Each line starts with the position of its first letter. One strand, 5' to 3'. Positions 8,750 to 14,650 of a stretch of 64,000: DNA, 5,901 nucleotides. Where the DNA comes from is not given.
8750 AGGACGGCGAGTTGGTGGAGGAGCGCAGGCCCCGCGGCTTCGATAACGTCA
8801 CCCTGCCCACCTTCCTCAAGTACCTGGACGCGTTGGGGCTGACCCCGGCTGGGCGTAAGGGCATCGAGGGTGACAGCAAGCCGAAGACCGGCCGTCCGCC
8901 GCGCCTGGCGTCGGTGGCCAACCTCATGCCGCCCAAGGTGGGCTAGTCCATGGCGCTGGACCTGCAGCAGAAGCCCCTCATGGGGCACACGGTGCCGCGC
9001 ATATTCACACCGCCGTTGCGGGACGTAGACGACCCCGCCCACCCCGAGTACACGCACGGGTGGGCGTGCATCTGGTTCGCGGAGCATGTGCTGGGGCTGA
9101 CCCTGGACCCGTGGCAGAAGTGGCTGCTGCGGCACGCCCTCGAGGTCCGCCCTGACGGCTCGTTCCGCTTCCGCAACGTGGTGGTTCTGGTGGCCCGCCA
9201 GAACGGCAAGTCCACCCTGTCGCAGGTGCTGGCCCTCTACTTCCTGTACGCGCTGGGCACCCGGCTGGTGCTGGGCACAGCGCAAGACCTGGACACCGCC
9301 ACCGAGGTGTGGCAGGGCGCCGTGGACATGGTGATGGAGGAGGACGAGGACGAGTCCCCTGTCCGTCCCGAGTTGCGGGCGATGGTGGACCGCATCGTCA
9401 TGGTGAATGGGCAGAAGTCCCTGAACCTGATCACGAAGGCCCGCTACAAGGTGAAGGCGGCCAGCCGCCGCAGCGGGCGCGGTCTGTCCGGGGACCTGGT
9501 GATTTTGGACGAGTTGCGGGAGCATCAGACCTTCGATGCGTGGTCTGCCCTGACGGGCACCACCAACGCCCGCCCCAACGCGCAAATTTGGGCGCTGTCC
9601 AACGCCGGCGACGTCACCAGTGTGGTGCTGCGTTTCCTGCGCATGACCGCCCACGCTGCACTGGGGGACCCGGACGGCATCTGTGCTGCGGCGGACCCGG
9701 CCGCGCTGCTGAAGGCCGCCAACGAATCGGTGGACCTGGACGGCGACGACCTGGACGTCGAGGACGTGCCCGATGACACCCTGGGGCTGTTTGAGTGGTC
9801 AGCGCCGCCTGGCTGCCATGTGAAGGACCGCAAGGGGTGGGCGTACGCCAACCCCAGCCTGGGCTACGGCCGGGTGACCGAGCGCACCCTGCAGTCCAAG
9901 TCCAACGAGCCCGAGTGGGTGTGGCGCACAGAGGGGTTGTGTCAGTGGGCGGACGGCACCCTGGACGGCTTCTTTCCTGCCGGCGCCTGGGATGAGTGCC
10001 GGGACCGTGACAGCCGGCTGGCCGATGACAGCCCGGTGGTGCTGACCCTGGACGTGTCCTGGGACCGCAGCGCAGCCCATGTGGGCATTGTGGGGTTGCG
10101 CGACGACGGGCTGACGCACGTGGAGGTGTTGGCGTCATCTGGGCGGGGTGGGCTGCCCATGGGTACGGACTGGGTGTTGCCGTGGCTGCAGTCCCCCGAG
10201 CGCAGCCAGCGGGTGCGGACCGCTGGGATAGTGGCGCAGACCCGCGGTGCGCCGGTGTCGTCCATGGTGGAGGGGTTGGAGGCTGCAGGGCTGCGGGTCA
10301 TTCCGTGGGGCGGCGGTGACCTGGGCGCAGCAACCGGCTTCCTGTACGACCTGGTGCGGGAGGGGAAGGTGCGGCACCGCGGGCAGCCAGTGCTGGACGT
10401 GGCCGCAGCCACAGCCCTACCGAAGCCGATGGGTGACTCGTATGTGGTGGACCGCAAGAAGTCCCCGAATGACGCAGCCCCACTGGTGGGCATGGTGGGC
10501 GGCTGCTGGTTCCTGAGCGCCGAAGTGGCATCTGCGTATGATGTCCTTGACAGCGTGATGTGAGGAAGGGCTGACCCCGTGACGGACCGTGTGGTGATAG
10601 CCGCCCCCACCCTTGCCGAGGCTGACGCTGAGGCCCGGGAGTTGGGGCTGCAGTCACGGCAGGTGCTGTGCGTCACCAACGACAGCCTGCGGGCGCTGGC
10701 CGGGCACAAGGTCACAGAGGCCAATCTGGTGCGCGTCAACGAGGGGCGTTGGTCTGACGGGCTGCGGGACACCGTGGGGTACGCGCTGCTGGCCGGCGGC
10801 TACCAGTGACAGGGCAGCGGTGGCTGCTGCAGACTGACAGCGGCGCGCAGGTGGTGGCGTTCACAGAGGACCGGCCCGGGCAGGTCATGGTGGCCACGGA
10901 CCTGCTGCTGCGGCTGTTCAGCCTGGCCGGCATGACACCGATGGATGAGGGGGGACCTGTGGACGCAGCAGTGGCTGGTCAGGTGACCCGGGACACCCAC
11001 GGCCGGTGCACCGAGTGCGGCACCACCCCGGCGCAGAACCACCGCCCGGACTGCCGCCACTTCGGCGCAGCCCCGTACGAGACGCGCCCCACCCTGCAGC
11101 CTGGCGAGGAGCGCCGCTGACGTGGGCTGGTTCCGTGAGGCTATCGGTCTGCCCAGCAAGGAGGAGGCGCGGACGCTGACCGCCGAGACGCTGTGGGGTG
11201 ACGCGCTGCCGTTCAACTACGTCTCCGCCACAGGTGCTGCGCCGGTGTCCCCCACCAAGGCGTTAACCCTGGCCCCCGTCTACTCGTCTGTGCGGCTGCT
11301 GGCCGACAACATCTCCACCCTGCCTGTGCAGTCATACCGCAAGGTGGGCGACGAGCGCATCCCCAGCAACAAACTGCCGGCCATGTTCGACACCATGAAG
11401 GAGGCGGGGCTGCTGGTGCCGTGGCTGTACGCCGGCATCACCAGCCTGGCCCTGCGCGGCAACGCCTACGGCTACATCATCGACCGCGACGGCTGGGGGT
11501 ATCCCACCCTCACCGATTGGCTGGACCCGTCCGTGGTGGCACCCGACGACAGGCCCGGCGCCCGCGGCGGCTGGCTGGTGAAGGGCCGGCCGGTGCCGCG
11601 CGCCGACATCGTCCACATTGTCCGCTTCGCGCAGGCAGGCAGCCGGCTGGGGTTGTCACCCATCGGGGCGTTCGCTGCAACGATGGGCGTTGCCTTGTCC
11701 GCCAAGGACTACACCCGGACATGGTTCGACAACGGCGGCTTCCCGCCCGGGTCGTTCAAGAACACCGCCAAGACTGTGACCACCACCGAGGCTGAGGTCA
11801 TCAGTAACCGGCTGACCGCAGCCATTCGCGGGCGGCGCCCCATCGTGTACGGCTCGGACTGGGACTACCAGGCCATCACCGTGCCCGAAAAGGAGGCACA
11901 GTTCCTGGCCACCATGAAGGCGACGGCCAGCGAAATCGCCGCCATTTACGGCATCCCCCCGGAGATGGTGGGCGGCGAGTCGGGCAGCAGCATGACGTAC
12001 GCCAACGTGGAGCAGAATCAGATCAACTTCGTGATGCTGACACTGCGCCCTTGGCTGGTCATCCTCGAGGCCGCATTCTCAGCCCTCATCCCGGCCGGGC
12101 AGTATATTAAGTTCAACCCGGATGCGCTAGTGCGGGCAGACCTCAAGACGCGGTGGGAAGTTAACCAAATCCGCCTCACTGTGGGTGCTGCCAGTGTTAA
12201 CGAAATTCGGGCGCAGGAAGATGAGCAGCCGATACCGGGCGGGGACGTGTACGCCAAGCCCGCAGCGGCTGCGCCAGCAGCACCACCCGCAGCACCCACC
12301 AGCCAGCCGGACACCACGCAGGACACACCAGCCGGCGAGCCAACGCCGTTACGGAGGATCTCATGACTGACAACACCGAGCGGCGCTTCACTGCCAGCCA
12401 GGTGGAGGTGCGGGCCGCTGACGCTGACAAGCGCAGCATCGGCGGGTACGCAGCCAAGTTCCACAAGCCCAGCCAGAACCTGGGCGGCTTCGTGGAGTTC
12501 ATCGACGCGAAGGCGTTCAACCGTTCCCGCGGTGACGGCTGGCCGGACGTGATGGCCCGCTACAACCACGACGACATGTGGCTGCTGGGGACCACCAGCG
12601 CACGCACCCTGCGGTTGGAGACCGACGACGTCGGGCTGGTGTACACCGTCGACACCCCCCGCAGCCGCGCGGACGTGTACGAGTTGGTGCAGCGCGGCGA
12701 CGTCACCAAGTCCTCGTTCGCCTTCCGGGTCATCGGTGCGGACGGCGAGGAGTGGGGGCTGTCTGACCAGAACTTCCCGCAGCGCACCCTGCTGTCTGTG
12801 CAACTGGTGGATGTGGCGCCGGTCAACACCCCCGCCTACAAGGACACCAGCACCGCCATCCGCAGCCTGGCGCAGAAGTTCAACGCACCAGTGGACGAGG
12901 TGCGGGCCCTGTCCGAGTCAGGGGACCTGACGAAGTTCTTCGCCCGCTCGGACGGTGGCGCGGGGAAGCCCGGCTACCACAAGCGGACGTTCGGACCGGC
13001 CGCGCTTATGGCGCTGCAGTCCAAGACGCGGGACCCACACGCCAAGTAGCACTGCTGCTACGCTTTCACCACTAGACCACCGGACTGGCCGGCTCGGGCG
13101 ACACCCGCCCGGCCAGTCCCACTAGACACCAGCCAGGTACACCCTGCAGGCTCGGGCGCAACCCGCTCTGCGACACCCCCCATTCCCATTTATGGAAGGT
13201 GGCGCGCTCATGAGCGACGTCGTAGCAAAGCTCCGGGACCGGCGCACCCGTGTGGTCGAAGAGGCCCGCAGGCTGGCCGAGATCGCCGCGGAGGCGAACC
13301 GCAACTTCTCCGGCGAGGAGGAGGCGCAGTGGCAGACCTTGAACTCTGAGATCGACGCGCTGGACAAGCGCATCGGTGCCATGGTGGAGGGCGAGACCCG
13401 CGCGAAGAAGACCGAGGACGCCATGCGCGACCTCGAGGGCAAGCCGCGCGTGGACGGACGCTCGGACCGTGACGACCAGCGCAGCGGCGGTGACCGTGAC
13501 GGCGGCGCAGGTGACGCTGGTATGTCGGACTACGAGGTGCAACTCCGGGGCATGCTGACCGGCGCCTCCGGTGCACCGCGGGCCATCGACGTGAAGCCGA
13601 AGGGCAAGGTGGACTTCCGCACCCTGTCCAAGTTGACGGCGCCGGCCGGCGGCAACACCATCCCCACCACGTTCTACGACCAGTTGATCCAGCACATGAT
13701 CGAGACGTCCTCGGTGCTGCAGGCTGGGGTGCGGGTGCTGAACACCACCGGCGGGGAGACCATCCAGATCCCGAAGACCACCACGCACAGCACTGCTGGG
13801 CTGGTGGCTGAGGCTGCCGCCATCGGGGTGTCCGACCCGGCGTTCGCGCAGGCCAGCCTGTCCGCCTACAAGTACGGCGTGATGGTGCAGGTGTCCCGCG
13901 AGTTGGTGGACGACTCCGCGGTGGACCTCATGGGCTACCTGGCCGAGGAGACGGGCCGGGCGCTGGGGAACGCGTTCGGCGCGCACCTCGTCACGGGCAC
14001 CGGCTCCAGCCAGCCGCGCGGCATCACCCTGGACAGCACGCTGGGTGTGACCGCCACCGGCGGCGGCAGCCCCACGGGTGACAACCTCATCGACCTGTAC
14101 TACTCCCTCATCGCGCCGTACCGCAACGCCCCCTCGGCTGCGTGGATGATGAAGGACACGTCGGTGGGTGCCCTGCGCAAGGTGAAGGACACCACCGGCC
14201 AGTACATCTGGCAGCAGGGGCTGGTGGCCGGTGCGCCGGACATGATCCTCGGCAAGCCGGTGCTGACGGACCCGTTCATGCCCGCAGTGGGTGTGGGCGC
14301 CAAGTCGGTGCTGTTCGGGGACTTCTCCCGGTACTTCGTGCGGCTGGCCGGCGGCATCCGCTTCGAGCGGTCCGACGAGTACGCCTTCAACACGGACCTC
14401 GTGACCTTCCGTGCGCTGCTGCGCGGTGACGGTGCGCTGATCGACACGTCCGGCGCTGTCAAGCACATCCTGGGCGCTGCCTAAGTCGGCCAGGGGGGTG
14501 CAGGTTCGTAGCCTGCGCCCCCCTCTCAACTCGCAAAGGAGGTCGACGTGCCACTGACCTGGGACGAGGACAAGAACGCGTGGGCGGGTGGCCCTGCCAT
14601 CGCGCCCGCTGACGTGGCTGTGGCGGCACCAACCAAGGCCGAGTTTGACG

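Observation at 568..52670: Dispersed leaderless-promoter/operator regulon with 11 copies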

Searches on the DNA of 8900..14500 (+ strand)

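Call 5: search_dna_similar(query=window:8900-14500:+, collection=phages, mode=near, max_rows=15)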
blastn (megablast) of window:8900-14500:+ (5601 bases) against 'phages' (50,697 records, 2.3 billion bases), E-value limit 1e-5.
No match.

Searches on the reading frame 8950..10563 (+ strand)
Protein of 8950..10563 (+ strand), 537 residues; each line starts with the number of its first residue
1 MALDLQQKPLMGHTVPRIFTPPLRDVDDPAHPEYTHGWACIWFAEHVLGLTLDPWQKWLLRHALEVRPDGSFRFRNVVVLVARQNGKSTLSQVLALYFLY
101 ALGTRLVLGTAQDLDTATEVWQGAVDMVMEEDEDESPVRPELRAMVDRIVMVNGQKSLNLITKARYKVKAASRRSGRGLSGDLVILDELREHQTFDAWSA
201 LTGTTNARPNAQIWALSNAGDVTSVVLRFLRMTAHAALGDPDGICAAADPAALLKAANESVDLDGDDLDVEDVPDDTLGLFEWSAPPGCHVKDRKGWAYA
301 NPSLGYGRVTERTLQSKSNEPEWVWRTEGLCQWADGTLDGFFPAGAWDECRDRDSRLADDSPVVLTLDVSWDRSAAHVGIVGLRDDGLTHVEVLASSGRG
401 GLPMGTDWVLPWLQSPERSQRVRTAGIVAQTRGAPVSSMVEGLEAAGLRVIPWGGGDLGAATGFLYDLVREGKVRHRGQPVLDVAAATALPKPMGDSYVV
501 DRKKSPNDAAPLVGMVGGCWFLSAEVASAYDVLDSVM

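Call 12: find_related_loci(query=window:8950-10563:+, collection=viral_contigs, flank=10000)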
Query window:8950-10563:+ (537 aa) in viral_contigs; peptide patterns used: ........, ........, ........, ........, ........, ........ (x = any residue, [..] = any of these).
8 stretches matched a pattern; 4 encode a relative of the query (tblastn E <= 1e-3); 4 distinct loci.
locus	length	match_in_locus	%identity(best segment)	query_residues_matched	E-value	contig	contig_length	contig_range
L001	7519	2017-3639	63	1-537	0e+0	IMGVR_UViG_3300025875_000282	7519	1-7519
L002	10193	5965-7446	53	7-531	5e-162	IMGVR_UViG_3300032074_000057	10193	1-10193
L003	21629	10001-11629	38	6-530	2e-85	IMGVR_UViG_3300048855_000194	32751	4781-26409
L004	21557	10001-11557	39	8-508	4e-84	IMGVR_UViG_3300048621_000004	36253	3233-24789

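Call 13: find_related_loci(query=window:8950-10563:+, collection=genome_contigs, flank=10000)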
Query window:8950-10563:+ (537 aa) in genome_contigs; peptide patterns used: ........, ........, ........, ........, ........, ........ (x = any residue, [..] = any of these).
23 stretches matched a pattern, but none encodes a relative of the query by tblastn (E <= 1e-3).

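Call 36: find_related_loci(query=window:8950-10563:+, collection=metagenome_contigs, flank=10000)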
Query window:8950-10563:+ (537 aa) in metagenome_contigs; peptide patterns used: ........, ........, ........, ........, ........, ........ (x = any residue, [..] = any of these).
54 stretches matched a pattern; 2 encode a relative of the query (tblastn E <= 1e-3); 2 distinct loci.
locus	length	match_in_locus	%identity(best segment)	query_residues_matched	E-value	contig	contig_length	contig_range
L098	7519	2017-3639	63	1-537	0e+0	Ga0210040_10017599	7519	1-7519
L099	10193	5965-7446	53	7-531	1e-162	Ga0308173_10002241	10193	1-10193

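Call 61: find_homologous_proteins(query=window:8950-10563:+, max_evalue=1e-50)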
Query window:8950-10563:+ (537 aa): 4298 proteins with E <= 1e-50 among 8000 candidates; the best 120 are listed.
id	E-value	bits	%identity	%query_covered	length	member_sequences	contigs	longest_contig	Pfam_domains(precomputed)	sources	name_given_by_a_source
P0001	6.1e-224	763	65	100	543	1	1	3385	PF03354.22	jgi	jgi:hypothetical protein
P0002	1.7e-218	745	63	100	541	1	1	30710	PF03354.22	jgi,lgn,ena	-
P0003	1.4e-212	725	60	100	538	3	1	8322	PF03354.22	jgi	jgi:phage terminase large subunit-like protein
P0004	8.9e-202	690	62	98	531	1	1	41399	-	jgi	jgi:phage terminase large subunit-like protein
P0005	3.5e-200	684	59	100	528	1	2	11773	PF03354.22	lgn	-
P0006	5.4e-195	667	58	100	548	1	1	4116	-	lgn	-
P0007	2.1e-194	665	59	95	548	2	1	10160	-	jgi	-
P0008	4.5e-194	664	60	95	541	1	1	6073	-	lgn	-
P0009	1.2e-193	663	62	97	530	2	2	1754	-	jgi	-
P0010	4.8e-191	654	60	98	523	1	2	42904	-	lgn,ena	-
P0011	1.4e-189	649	60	96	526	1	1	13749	PF03354.22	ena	-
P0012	3.2e-189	648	59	98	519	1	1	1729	PF03354.22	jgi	jgi:hypothetical protein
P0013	3.6e-189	648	59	96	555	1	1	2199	-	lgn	-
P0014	2.7e-188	645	59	96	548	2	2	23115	-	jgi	jgi:hypothetical protein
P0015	5.0e-188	644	58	96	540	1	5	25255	-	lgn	-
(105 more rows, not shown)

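Call 62: find_encoding_contigs(protein=P0002, flank=10000, max_places=1)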
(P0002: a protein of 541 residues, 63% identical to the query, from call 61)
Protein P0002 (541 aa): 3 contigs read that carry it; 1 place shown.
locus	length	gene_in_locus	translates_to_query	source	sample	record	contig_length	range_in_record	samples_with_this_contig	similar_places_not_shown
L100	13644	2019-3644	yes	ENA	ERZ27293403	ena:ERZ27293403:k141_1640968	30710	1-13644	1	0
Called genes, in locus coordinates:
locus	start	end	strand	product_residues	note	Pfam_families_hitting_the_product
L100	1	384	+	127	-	?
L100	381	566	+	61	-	-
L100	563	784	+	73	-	-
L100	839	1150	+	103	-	-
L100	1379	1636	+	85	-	-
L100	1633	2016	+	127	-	PF23931:Terminase_6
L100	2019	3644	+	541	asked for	PF03354:TerL_ATPase (weak)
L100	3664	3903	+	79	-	-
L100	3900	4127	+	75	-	-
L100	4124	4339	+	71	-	-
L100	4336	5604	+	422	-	PF04860:Phage_portal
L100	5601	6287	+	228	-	PF04586:Peptidase_S78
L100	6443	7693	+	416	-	PF05065:Phage_capsid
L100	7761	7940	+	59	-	-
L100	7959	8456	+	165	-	-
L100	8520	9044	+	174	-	-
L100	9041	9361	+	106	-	-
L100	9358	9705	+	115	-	-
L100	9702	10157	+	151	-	PF12691:Phage_tail_terminator_6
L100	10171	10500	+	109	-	-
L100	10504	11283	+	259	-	PF01833:TIG (weak)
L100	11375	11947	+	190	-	PF24201:DUF7426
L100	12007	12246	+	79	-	-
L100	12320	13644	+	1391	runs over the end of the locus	PF20155:TMP_3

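Call 63: find_encoding_contigs(protein=P0004, flank=10000, max_places=1)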
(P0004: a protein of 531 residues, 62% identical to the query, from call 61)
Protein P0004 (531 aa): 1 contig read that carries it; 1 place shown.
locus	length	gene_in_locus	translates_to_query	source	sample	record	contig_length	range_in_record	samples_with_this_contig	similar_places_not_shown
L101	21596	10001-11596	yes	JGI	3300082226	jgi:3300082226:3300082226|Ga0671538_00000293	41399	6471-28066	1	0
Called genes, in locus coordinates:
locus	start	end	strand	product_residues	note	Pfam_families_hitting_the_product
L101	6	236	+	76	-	-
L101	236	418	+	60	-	-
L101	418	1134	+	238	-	PF01844:HNH, PF14279:HNH_5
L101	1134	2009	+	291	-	-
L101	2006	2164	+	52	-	-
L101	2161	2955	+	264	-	PF01555:N6_N4_Mtase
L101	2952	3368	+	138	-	-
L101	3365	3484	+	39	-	-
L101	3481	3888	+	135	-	PF00565:SNase (weak)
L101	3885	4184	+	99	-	-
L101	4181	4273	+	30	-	-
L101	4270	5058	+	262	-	-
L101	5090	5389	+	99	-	-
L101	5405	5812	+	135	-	PF23140:Gp80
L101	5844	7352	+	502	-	-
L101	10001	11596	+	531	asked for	-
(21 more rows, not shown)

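Call 64: find_encoding_contigs(protein=P0010, flank=10000, max_places=1)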
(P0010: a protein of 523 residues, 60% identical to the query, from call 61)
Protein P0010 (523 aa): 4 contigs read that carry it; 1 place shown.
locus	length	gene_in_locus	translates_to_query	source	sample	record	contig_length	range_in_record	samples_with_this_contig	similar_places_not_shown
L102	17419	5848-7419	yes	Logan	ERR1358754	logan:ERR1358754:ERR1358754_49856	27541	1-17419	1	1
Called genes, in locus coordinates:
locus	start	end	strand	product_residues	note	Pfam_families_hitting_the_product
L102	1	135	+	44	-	?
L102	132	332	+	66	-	-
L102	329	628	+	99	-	-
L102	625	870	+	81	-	PF02467:Whib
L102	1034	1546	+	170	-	PF08299:Bac_DnaA_C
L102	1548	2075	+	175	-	-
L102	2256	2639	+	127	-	-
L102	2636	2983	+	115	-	PF13935:Ead_Ea22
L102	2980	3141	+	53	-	PF19730:DUF6221 (weak)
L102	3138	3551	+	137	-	PF24875:DUF7736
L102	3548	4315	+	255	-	-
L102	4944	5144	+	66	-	-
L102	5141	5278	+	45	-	-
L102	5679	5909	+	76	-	PF23931:Terminase_6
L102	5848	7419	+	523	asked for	-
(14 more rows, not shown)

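Call 66: find_encoding_contigs(protein=L100:12007-12246:+, flank=10000, max_places=1)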
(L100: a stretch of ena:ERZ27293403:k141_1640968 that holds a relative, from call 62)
Protein L100:12007-12246:+ (79 aa): 1 contig read that carries it; 1 place shown.
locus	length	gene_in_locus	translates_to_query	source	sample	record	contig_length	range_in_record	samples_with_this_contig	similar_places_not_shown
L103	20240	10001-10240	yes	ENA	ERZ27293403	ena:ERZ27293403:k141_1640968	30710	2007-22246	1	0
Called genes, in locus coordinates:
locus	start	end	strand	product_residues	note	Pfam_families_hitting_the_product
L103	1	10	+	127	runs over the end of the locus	PF23931:Terminase_6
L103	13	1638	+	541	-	PF03354:TerL_ATPase (weak)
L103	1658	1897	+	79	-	-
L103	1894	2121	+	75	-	-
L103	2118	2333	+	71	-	-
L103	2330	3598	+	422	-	PF04860:Phage_portal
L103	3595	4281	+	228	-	PF04586:Peptidase_S78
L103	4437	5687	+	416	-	PF05065:Phage_capsid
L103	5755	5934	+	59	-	-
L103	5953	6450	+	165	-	-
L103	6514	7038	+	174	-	-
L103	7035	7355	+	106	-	-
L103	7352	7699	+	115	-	-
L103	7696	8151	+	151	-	PF12691:Phage_tail_terminator_6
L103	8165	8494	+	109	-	-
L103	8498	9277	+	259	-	PF01833:TIG (weak)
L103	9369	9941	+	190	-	PF24201:DUF7426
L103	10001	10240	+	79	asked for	-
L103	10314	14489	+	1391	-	PF20155:TMP_3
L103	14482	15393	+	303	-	-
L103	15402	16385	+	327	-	-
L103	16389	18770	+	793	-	-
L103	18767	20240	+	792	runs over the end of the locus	PF13290:CHB_HEX_C_1 (faint)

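Call 67: find_encoding_contigs(protein=L103:16389-18770:+, flank=10000, max_places=1)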
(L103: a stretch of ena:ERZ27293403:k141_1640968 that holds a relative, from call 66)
Protein L103:16389-18770:+ (793 aa): 4 contigs read that carry it; 1 place shown.
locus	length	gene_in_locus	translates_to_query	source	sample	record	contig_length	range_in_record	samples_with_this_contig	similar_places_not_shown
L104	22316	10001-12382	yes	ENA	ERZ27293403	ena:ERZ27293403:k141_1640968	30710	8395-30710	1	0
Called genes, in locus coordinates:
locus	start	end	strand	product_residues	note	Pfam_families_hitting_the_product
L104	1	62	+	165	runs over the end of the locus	-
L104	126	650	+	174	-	-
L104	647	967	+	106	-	-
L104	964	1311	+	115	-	-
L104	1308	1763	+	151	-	PF12691:Phage_tail_terminator_6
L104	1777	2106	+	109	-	-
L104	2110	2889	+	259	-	PF01833:TIG (weak)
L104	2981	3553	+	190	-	PF24201:DUF7426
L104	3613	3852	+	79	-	-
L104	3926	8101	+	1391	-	PF20155:TMP_3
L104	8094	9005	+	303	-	-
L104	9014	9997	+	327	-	-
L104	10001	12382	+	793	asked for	-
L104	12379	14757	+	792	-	PF13290:CHB_HEX_C_1 (faint)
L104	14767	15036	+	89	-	-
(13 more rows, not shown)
